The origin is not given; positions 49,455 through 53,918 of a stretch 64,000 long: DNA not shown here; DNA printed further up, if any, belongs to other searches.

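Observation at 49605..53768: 1,388-aa acidic, cysteine-dense lipoprotein with EGF-like modules and homopolymeric Asp runs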

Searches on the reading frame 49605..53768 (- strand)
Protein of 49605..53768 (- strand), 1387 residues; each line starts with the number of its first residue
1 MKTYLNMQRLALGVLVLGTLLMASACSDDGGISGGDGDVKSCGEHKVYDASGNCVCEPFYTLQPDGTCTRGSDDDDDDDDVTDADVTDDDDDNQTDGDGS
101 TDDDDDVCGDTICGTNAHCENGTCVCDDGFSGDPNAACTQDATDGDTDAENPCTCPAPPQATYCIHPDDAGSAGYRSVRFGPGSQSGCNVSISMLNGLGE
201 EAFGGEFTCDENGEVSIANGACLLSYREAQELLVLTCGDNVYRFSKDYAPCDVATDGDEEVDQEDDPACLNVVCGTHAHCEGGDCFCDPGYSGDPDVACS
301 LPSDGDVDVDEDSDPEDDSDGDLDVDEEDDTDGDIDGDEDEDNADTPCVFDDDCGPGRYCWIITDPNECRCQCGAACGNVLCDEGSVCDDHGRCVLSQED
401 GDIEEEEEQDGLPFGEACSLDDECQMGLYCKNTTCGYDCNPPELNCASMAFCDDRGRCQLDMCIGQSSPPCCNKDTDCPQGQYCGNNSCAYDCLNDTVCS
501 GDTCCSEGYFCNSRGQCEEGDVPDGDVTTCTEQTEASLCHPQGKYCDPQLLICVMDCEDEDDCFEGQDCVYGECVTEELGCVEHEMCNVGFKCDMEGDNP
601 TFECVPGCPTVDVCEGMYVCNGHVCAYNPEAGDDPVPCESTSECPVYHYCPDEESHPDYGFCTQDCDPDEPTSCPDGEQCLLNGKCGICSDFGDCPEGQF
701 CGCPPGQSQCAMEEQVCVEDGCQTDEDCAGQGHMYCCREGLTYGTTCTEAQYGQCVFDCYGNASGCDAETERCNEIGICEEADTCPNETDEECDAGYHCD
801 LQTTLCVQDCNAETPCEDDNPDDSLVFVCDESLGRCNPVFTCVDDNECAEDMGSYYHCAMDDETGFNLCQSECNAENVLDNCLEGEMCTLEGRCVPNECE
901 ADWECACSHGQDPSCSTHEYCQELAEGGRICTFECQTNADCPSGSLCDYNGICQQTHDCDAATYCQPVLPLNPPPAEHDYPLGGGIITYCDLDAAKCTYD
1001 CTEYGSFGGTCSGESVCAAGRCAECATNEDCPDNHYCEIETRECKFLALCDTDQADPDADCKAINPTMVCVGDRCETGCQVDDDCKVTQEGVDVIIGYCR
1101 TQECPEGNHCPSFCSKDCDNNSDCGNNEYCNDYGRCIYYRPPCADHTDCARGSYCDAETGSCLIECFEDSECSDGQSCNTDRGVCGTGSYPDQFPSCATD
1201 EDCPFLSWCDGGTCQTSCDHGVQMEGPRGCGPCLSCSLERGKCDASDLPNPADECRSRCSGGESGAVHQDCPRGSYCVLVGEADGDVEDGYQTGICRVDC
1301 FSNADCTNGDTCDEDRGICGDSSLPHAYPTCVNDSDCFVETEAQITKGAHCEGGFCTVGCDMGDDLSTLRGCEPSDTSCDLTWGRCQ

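Call 3: search_protein_families(library=pfam, proteins=[window:49605-53768:-], max_evalue=1)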
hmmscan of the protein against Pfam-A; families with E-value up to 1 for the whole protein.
window:49605-53768:- (1387 aa): 0 families

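Call 4: search_protein_families(library=ncbifam, proteins=[window:49605-53768:-], max_evalue=1)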
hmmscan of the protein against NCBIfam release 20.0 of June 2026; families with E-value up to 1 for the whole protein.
window:49605-53768:- (1387 aa): 0 families

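Call 10: find_homologous_proteins(query=window:49605-53768:-, max_evalue=0.001)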
Query window:49605-53768:- (1387 aa): 4 proteins with E <= 0.001 among 8000 candidates.
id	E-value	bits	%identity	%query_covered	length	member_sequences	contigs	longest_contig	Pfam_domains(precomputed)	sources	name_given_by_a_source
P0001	0.0e+0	3188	98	100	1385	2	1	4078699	-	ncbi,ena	-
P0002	0.0e+0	1759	65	82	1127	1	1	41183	-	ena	-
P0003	8.0e-11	58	30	20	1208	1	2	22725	-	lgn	-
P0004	6.4e-6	42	29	13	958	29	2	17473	PF25024.1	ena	-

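Call 11: find_encoding_contigs(protein=P0001, flank=10000, max_places=3)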
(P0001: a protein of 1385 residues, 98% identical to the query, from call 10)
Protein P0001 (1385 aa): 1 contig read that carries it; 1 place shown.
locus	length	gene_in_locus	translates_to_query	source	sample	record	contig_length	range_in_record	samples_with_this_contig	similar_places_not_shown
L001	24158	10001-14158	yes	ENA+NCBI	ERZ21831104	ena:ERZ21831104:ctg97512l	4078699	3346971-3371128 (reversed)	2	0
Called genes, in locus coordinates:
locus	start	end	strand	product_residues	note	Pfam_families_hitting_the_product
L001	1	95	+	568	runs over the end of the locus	PF05157:MshEN, PF00437:T2SSE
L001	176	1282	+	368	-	PF00437:T2SSE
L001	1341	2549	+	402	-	PF28597:T2SSF_N, PF00482:T2SSF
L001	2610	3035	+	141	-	PF07963:N_methyl, PF16732:ComP_DUS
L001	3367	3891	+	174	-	PF07963:N_methyl (weak), PF12019:GspH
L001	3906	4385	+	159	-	-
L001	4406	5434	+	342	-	-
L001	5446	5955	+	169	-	PF14341:PilX_N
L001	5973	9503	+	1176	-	PF05567:T4P_PilY1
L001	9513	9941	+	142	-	-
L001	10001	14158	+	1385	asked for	-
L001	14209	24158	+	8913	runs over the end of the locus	-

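Call 12: find_encoding_contigs(protein=P0002, flank=10000, max_places=3)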
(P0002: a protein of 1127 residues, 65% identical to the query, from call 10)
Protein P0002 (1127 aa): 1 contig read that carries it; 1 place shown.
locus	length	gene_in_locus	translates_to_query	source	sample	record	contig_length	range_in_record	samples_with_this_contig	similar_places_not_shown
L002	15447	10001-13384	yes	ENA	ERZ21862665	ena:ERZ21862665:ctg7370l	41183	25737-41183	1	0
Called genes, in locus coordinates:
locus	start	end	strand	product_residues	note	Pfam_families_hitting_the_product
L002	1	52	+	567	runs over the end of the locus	PF05157:MshEN, PF00437:T2SSE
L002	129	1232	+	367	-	PF00437:T2SSE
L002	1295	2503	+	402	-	PF28597:T2SSF_N, PF00482:T2SSF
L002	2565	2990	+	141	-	PF07963:N_methyl, PF16732:ComP_DUS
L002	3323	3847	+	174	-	PF07963:N_methyl, PF12019:GspH (weak)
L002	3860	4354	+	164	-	-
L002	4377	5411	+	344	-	-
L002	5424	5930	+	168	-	PF14341:PilX_N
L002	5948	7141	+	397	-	-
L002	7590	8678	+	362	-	PF05567:T4P_PilY1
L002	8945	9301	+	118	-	-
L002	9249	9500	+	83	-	-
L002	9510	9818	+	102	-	-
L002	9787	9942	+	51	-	-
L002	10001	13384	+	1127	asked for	-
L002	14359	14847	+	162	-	-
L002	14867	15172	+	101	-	-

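Call 14: list_cluster_members(proteins=[P0001, P0002, P0003, P0004])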
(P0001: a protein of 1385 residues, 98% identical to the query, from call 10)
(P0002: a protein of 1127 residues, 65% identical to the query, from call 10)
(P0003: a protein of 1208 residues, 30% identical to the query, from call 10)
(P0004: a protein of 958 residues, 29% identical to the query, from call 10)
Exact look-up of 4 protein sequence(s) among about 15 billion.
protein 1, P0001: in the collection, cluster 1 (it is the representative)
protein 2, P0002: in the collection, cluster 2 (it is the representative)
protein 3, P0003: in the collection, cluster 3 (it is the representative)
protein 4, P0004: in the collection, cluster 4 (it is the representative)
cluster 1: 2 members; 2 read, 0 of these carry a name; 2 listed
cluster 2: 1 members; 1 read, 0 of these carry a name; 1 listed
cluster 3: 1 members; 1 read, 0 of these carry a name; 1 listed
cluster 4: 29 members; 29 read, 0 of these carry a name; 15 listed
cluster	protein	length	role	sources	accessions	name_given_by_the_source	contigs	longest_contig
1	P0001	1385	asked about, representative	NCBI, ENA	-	-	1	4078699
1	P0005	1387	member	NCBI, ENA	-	-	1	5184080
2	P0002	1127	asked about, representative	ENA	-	-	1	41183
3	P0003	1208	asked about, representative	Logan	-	-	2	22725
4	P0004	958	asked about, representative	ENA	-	-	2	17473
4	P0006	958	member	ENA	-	-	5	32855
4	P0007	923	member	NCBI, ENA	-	-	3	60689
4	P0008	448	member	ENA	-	-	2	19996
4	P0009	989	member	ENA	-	-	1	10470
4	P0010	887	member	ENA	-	-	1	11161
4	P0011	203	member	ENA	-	-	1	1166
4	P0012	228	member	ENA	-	-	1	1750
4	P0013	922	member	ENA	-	-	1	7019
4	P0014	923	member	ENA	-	-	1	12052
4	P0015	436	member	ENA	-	-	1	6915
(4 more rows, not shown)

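Call 15: find_related_loci(query=window:49605-53768:-, collection=genome_contigs, flank=10000)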
Query window:49605-53768:- (1387 aa) in genome_contigs; peptide patterns used: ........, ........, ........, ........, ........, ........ (x = any residue, [..] = any of these).
599 stretches matched a pattern, but none encodes a relative of the query by tblastn (E <= 1e-3).

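Call 18: find_encoding_contigs(protein=P0003, flank=10000, max_places=2)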
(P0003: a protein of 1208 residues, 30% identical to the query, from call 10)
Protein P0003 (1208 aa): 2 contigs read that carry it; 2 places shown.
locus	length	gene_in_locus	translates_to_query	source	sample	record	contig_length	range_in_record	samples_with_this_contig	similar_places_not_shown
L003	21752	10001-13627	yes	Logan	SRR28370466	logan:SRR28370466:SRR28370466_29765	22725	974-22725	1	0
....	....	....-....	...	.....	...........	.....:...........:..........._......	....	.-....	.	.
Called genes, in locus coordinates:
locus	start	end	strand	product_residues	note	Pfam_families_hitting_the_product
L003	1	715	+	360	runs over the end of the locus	PF00437:T2SSE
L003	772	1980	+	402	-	PF28597:T2SSF_N, PF00482:T2SSF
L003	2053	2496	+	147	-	PF07963:N_methyl, PF16732:ComP_DUS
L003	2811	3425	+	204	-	PF07963:N_methyl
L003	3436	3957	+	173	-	PF07963:N_methyl (weak)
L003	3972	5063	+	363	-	PF07963:N_methyl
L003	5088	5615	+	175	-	PF14341:PilX_N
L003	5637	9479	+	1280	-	PF05567:T4P_PilY1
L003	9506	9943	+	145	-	-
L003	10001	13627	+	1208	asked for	-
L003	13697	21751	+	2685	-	?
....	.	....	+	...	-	?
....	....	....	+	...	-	-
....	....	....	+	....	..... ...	-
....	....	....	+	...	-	?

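Call 19: find_encoding_contigs(protein=P0004, flank=10000, max_places=2)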
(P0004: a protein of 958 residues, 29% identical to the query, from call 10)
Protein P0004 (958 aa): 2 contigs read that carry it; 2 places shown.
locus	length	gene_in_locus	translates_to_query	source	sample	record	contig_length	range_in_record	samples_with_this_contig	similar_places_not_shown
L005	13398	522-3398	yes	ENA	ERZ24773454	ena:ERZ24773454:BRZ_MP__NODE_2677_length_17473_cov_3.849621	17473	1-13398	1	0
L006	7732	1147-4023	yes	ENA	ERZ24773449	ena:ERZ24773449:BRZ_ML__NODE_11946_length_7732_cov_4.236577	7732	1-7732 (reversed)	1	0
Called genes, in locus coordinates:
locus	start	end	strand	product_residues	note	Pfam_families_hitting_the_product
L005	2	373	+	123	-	?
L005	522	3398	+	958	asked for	PF25024:EGF_TEN (weak)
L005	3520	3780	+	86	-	PF01052:FliMN_C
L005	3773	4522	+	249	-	PF04028:DUF374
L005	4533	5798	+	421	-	PF04413:Glycos_transf_N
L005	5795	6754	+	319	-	PF02606:LpxK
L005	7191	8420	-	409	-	PF12704:MacB_PCD, PF02687:FtsX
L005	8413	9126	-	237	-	PF00005:ABC_tran, PF02463:SMC_N (faint), PF13304:AAA_21 (faint)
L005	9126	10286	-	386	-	PF25917:BSH_RND, PF25973:BSH_CzcB, PF25876:HH_MFP_RND (weak), PF25954:Beta-barrel_RND_2, PF25990:Beta-barrel_YknX, PF26002:Beta-barrel_AprE (weak)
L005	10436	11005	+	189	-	-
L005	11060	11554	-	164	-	PF00578:AhpC-TSA, PF08534:Redoxin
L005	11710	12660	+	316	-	-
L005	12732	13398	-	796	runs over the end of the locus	PF01588:tRNA_bind, PF03483:B3_4, PF03484:B5, PF17759:tRNA_synthFbeta, PF03147:FDX-ACB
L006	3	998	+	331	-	?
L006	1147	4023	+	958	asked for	PF25024:EGF_TEN (weak)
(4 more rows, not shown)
